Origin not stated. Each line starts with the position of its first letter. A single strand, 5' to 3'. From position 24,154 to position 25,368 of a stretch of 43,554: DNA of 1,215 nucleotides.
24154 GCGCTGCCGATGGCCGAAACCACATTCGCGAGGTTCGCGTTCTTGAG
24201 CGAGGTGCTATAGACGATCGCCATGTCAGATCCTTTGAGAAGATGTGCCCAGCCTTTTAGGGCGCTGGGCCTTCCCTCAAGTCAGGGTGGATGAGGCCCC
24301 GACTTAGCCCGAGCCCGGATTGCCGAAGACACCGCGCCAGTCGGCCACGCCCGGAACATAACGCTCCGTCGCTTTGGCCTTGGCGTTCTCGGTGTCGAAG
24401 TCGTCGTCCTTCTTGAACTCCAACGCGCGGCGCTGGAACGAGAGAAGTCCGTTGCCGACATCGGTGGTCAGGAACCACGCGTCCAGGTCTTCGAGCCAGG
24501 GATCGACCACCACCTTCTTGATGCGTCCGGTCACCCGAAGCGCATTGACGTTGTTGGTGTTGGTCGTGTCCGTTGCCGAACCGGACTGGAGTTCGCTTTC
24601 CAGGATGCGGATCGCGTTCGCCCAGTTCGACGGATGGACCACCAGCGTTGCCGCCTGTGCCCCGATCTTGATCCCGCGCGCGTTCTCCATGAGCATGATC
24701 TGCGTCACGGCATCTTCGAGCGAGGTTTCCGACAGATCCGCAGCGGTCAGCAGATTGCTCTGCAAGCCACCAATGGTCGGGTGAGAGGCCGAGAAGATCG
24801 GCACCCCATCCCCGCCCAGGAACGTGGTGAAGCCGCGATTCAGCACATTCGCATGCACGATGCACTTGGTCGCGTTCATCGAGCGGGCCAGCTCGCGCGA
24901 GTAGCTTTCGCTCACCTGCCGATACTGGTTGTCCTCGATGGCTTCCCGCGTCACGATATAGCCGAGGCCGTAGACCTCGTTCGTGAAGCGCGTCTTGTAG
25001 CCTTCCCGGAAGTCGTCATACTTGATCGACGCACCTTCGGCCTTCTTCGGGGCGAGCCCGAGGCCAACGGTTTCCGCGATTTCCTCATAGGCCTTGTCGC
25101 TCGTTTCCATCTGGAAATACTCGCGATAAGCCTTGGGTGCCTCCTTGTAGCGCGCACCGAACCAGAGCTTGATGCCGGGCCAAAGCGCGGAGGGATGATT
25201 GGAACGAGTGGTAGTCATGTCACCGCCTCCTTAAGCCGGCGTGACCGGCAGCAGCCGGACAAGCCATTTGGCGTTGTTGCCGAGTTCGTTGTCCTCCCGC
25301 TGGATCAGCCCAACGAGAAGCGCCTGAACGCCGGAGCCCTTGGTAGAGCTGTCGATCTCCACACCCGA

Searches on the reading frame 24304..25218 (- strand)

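Call 59: search_protein_families(library=phrogs, proteins=[window:24304-25218:-], max_evalue=0.0001)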
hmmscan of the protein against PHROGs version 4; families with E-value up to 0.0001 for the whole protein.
window:24304-25218:- (304 aa): 4 families
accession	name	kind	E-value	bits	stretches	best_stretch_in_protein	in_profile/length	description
phrog_371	-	head and packaging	6e-19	69.4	1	8-157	8-158/303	major head protein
phrog_4523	-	head and packaging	4.4e-14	53.1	1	21-302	374-643/644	major head and protease protein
phrog_133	-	head and packaging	1.1e-13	51.8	1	6-301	381-666/668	head maturation protease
phrog_1650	-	head and packaging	3.7e-06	27.5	1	49-293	66-288/300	major head protein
